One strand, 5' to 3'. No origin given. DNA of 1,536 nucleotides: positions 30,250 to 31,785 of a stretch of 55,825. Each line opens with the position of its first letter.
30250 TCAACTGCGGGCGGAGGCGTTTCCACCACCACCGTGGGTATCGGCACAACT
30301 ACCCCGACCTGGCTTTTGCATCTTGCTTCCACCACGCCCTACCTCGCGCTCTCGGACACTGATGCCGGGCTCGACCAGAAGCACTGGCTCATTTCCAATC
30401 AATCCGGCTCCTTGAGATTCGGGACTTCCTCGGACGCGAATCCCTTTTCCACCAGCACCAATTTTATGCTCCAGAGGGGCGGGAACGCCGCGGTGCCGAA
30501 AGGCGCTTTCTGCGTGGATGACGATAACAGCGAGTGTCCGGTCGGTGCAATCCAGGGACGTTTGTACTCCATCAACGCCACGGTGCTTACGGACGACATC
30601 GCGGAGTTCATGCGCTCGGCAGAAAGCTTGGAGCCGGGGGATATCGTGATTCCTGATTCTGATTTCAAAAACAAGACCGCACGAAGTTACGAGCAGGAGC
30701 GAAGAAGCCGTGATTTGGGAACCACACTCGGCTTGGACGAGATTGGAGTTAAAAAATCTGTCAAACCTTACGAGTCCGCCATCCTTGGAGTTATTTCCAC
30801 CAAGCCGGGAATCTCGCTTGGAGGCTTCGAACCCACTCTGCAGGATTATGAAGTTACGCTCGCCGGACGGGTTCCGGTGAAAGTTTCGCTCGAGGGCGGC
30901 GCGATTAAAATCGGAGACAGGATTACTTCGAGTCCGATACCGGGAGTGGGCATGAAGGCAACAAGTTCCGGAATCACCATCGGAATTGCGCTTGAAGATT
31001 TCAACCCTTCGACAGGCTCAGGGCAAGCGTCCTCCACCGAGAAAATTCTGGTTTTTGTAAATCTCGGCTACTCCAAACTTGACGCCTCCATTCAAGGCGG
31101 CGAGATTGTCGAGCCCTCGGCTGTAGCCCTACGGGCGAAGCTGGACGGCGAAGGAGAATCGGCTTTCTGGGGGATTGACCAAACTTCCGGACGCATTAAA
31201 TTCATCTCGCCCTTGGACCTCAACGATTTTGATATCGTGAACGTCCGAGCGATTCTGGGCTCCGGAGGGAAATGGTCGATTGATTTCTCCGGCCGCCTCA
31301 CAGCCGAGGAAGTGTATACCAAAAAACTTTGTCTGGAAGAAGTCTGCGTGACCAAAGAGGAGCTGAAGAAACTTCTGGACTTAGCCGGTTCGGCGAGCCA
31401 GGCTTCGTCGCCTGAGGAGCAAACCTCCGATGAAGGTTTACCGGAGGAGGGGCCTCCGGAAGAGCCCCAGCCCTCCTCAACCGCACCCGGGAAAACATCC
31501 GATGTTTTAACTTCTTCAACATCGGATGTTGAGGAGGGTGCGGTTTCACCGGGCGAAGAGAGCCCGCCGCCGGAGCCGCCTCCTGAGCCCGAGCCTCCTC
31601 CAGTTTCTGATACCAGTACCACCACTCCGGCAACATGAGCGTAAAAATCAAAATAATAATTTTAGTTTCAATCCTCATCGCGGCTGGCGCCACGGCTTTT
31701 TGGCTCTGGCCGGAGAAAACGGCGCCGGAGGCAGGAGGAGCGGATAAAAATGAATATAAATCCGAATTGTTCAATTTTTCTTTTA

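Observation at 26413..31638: Giant ORF fusing a cytoplasmic MerR-type HTH to a TM helix and a ~1,600-aa tail-fibre-like ectodomain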

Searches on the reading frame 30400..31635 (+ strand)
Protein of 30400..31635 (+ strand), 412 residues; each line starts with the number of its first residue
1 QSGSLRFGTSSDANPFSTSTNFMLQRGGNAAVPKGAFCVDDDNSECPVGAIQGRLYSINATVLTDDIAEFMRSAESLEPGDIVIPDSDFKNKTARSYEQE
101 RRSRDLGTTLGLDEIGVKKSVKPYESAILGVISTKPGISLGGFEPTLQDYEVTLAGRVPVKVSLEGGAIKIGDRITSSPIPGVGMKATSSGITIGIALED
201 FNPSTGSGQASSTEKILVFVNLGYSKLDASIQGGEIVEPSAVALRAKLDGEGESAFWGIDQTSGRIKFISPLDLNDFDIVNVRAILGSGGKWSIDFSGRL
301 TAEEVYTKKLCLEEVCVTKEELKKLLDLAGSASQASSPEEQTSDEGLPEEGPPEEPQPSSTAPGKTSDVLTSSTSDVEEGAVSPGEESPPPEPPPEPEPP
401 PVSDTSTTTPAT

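Call 4: search_protein_families(library=pfam, proteins=[window:30400-31635:+], max_evalue=1)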
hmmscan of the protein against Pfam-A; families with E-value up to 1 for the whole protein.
window:30400-31635:+ (412 aa): 0 families

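Call 7: search_protein_families(library=ncbifam, proteins=[window:30400-31635:+], max_evalue=1)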
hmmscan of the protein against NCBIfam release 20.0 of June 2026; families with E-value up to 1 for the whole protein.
window:30400-31635:+ (412 aa): 0 families

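Call 8: search_protein_families(library=phrogs, proteins=[window:30400-31635:+], max_evalue=1)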
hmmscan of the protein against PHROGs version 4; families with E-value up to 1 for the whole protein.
window:30400-31635:+ (412 aa): 1 family
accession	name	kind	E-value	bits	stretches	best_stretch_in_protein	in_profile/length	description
phrog_6427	-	unknown function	0.0067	15.9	1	126-200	584-656/675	-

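Call 14: find_homologous_proteins(query=window:30400-31482:+, max_evalue=0.001)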
Query window:30400-31482:+ (361 aa): 117 proteins with E <= 0.001 among 6564 candidates.
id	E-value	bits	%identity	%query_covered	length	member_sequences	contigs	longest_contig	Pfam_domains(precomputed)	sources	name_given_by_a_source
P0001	1.9e-58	216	46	93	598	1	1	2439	PF16403.12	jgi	-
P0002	1.0e-43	168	39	90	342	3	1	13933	-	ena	-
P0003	6.8e-43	165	42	82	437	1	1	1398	PF16403.12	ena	-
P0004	1.9e-42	164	37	99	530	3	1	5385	-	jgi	-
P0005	4.4e-41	159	43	76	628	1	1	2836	-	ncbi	ncbi:MAG: hypothetical protein AAB737_01960, partial [Patescibacteria group bacterium]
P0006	9.4e-41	158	37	82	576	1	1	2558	-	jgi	jgi:hypothetical protein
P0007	1.0e-40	158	41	73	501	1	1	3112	-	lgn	-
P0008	1.9e-36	144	37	79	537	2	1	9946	-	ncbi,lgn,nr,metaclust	ncbi:MAG: FG-GAP repeat protein [Parcubacteria group bacterium GW2011_GWA2_45_30]|nr:MAG: FG-GAP rep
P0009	5.8e-35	139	33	85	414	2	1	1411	-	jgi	jgi:hypothetical protein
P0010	6.9e-35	139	49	53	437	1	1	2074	-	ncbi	-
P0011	5.6e-34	136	45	59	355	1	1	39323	-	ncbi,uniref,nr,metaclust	ncbi:MAG: hypothetical protein A2937_02405 [Candidatus Yonathbacteria bacterium RIFCSPLOWO2_01_FULL_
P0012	1.3e-33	135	34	79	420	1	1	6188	-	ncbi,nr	ncbi:MAG: hypothetical protein Greene071436_89 [Parcubacteria group bacterium Greene0714_36]|nr:MAG:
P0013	1.6e-33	134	41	51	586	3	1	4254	-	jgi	jgi:hypothetical protein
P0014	2.1e-33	134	38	78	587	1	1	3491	-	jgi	jgi:hypothetical protein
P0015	2.2e-32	131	41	56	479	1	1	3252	PF16403.12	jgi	-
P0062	8.8e-17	79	58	21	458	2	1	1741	-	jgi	jgi:hypothetical protein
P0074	1.6e-14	72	47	28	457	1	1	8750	PF13884.12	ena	-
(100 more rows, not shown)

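Call 17: find_encoding_contigs(protein=P0004, flank=10000, max_places=4)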
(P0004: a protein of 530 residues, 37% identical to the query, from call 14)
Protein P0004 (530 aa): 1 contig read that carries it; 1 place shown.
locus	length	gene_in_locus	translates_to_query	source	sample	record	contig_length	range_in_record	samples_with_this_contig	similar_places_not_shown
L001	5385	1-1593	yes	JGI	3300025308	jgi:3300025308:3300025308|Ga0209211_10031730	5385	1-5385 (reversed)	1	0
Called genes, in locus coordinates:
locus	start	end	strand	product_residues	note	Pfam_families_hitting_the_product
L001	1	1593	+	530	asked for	?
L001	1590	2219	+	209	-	-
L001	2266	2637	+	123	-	PF05635:23S_rRNA_IVP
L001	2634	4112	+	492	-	PF13385:Laminin_G_3, PF00354:Pentaxin (faint), PF13385:Laminin_G_3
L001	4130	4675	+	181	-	PF07963:N_methyl (weak)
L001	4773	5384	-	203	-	?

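Call 40: search_solved_structures(query=A3, max_evalue=1, show_alignments=3)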
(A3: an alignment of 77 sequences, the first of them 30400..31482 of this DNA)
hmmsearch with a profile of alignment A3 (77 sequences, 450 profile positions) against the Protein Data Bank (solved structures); distinct sequences matched with E-value up to 1: 7.
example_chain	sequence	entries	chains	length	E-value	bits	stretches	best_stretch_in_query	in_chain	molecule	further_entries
8ond_A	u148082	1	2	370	1.7e-09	40.7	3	54-96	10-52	bd2133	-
8oml_A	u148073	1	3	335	8.2e-06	28.6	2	53-105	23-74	Cell wall surface anchor family protein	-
8ojn_C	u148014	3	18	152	0.00013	24.6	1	50-108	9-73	Cell wall surface anchor family protein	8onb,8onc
8ol4_A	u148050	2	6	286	0.00014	24.5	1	45-113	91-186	Cell wall surface anchor family protein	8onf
3gqh_A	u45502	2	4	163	0.00054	22.6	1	125-179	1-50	Preneck appendage protein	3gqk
8on4_A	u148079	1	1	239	0.014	17.9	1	23-110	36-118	Cell wall surface anchor family protein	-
5o60_O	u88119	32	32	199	0.4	13.2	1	345-436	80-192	50S ribosomal protein L17 | Large ribosomal subunit protein bL17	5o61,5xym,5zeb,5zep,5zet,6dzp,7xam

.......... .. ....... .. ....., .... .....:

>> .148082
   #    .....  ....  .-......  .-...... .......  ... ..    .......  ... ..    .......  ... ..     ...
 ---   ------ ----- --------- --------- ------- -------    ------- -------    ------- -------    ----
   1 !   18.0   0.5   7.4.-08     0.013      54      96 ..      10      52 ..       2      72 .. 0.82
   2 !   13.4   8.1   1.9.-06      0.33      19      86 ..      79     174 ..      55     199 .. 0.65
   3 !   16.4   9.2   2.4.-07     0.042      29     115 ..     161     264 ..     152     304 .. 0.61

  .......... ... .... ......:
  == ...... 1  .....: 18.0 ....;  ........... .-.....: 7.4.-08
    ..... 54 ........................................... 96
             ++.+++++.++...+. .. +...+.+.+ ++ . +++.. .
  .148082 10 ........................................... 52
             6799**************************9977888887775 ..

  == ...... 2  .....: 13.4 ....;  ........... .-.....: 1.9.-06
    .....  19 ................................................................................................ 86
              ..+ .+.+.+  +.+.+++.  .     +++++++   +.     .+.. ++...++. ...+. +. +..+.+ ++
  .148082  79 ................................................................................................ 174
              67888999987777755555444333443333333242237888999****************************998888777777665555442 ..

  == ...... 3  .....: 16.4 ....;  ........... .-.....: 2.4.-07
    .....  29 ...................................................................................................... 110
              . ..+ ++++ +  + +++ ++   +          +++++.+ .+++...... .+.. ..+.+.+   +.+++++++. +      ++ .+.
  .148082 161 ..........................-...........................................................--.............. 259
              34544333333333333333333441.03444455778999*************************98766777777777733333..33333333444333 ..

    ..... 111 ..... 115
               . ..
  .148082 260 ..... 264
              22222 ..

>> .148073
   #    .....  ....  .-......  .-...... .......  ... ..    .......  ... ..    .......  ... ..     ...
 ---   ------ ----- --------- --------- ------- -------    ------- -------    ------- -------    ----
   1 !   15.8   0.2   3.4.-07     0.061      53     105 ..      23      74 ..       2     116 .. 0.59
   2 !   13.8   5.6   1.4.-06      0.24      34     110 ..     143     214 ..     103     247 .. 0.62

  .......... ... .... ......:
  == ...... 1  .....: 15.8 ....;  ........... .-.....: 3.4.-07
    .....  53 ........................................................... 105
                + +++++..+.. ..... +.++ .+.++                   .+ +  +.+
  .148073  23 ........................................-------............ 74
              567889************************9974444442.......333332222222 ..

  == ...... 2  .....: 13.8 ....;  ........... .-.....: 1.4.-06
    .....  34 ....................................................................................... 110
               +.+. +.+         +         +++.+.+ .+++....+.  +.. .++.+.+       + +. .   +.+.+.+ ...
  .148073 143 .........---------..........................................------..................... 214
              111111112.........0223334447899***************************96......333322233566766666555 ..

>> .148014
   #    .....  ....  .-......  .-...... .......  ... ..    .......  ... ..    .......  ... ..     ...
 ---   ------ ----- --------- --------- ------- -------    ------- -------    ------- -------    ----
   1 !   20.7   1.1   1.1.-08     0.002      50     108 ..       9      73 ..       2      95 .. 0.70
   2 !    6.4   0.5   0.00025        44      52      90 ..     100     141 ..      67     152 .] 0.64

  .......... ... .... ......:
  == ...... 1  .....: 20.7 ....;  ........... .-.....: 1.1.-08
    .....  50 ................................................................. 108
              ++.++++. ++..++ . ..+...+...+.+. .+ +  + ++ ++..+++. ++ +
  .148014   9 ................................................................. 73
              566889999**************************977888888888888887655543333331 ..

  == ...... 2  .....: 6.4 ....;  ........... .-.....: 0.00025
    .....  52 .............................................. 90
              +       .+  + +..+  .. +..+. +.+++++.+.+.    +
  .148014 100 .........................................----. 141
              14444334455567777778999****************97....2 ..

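Call 48: predict_structure(alignment_id=A3)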
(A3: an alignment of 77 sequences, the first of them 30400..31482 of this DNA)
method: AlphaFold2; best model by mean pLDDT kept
length: 361 residues; sequences in the alignment: 77
mean_pLDDT: 74.8   pTM: 0.59
mean pLDDT of the five models: 74.8, 73.9, 73.8, 73.7, 73.2
residues with pLDDT >= 90: 139; 70-90: 61; 50-70: 103; < 50: 58
segments of 3 or more residues with pLDDT < 50: 1-4, 6-12, 14-26, 49-53, 244-250, 252-255, 333-346
pLDDT, mean of each block of 10 residues (from residue 1): 46 45 49 58 55 57 82 96 96 78 60 84 97 93 82 96 95 97 96 97 72 92 82 54 49 53 58 73 83 91 90 92 88 50 49 60 53
secondary structure, 60 per line:
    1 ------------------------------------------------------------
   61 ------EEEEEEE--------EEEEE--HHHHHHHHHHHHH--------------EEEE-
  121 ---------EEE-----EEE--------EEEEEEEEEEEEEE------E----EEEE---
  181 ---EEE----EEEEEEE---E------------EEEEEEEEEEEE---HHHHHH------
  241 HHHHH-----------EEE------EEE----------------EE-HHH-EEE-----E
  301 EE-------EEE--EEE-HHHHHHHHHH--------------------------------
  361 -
elements in order: E67-73 E82-86 H89-101 E116-119 E130-132 E138-140 E149-162 E174-177 E184-186 E191-197 E214-225 H229-234 H241-245 E257-259 E266-268 E292-294 E300-302 E310-312 E315-317 H319-328

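Call 51: fold_search(model_id=the predicted structure, library=pdb)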
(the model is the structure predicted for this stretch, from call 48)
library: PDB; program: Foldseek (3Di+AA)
matches with E <= 10: 90; with E <= 0.001: 1
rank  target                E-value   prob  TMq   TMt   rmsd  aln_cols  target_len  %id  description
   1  8hdt_G                6.0e-04  1.00  0.25  0.49  13.8       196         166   15  Cyanophage Pam3 capsid asymmetric unit (released 2023-01-18)
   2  3suc                  1.1e-03  1.00  0.29  0.14   5.1       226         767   17  Crystal structure of the pre-mature bacteriophage phi29 gene product 12 (released 2011-08-03)
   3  8pkh_DO               3.2e-03  1.00  0.23  0.48  13.2       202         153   14  Borrelia bacteriophage BB1 procapsid, fivefold-symmetrized outer shell (released 2023-07-12)
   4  8pkh_DH               4.5e-03  1.00  0.24  0.49  13.2       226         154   13  Borrelia bacteriophage BB1 procapsid, fivefold-symmetrized outer shell (released 2023-07-12)
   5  8pkh_DF               5.0e-03  0.99  0.24  0.48  14.3       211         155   13  Borrelia bacteriophage BB1 procapsid, fivefold-symmetrized outer shell (released 2023-07-12)
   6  8pkh_ED               5.3e-03  0.99  0.25  0.49  14.1       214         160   15  Borrelia bacteriophage BB1 procapsid, fivefold-symmetrized outer shell (released 2023-07-12)
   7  8pkh_DM               5.6e-03  0.99  0.23  0.48  14.3       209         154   13  Borrelia bacteriophage BB1 procapsid, fivefold-symmetrized outer shell (released 2023-07-12)
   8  8pkh_EG               6.6e-03  0.99  0.25  0.46  14.2       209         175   15  Borrelia bacteriophage BB1 procapsid, fivefold-symmetrized outer shell (released 2023-07-12)
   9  9ocb_H                7.0e-03  1.00  0.28  0.61   5.2       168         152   11  Sf11 capsid Icosahedral Reconstruction (released 2025-11-12)
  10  8pkh_EJ               7.0e-03  0.99  0.24  0.47  13.4       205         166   14  Borrelia bacteriophage BB1 procapsid, fivefold-symmetrized outer shell (released 2023-07-12)
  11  8pkh_DX               1.0e-02  0.99  0.24  0.49  13.3       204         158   14  Borrelia bacteriophage BB1 procapsid, fivefold-symmetrized outer shell (released 2023-07-12)
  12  8pkh_FJ               1.0e-02  0.99  0.24  0.47  11.3       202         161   16  Borrelia bacteriophage BB1 procapsid, fivefold-symmetrized outer shell (released 2023-07-12)
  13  8pkh_DS               1.1e-02  0.99  0.24  0.47  13.1       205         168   14  Borrelia bacteriophage BB1 procapsid, fivefold-symmetrized outer shell (released 2023-07-12)
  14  8pkh_EO               1.1e-02  0.99  0.24  0.47  14.1       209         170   14  Borrelia bacteriophage BB1 procapsid, fivefold-symmetrized outer shell (released 2023-07-12)
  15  8pkh_EB               1.3e-02  0.98  0.24  0.48  14.1       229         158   14  Borrelia bacteriophage BB1 procapsid, fivefold-symmetrized outer shell (released 2023-07-12)
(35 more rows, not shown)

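Call 52: search_solved_structures(query=A3, max_evalue=0.01, show_alignments=5)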
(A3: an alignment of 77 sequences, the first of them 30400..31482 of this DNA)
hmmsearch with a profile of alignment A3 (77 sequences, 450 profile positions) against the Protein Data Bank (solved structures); distinct sequences matched with E-value up to 0.01: 5.
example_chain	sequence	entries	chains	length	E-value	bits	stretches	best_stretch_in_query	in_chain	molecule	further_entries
8ond_A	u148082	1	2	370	1.7e-09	40.7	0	54-96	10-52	bd2133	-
8oml_A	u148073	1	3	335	8.2e-06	28.6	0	53-105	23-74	Cell wall surface anchor family protein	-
8ojn_C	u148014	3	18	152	0.00013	24.6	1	50-108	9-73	Cell wall surface anchor family protein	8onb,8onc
8ol4_A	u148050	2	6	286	0.00014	24.5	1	45-113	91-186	Cell wall surface anchor family protein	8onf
3gqh_A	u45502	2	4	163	0.00054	22.6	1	125-179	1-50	Preneck appendage protein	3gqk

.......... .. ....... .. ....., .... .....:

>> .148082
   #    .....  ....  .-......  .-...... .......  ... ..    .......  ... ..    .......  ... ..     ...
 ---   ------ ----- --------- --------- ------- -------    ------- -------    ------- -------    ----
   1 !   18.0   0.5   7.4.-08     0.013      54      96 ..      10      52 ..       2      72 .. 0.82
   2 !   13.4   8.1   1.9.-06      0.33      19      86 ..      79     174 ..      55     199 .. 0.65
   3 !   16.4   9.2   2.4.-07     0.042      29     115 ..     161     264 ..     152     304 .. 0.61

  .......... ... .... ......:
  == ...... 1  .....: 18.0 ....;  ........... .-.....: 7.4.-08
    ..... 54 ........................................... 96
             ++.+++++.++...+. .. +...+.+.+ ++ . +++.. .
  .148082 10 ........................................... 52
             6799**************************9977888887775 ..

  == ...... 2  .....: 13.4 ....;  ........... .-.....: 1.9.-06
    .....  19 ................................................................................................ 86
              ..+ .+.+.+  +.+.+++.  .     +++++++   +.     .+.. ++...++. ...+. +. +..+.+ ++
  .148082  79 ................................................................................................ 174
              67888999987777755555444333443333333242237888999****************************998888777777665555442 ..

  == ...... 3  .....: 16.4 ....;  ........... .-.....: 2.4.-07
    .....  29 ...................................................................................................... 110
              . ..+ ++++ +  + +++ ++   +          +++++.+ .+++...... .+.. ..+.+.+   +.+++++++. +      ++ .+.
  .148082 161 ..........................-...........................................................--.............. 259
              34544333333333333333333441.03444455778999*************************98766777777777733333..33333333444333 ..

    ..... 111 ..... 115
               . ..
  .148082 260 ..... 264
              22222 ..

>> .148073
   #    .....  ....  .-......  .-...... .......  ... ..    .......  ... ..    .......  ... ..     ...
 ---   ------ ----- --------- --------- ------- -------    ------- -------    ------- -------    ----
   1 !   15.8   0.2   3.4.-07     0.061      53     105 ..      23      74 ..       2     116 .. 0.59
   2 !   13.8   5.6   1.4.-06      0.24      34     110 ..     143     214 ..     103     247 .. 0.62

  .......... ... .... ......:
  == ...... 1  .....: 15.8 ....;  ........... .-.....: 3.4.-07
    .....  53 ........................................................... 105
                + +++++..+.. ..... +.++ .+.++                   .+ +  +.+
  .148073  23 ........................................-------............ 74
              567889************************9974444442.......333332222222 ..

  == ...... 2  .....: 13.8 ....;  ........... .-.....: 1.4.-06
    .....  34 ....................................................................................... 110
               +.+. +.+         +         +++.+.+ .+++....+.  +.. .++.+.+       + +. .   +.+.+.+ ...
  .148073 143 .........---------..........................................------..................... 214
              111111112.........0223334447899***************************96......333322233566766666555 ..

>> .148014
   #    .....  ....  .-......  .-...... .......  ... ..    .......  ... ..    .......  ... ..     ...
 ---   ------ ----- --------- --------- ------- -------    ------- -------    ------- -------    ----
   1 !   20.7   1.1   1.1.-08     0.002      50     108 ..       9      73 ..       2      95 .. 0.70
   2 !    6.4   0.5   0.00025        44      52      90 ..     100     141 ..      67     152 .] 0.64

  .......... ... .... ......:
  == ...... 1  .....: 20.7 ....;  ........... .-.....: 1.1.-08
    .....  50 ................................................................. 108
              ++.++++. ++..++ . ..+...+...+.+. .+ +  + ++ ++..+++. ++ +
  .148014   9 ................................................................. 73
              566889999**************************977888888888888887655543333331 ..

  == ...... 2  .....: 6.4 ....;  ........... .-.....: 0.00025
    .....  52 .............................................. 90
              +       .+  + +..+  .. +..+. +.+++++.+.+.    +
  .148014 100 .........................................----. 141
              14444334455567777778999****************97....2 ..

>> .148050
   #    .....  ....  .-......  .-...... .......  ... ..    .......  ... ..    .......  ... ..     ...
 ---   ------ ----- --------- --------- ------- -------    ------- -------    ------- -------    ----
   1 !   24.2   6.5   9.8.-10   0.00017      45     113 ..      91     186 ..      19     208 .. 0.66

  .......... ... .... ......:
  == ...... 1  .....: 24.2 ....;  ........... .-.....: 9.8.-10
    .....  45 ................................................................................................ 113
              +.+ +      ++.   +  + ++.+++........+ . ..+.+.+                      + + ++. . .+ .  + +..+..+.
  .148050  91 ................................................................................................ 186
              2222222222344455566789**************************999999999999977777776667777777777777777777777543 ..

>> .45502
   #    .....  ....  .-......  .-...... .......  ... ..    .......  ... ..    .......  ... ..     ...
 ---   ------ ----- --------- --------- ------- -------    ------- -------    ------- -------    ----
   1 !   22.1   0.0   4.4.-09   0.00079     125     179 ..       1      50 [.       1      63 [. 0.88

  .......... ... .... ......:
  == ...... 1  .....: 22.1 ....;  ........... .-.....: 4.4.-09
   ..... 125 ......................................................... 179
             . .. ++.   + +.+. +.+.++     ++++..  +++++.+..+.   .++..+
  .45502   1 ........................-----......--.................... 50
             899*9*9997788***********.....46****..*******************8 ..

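Call 81: search_protein_families(library=pfam, proteins=[P0074], max_evalue=0.01)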
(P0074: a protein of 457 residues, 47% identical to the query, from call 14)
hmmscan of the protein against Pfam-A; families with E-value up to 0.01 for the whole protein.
P0074 (457 aa): 1 family
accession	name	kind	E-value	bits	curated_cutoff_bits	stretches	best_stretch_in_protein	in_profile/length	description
PF13884.11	Peptidase_S74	-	7.6e-06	26.6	22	1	196-240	14-57/58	Chaperone of endosialidase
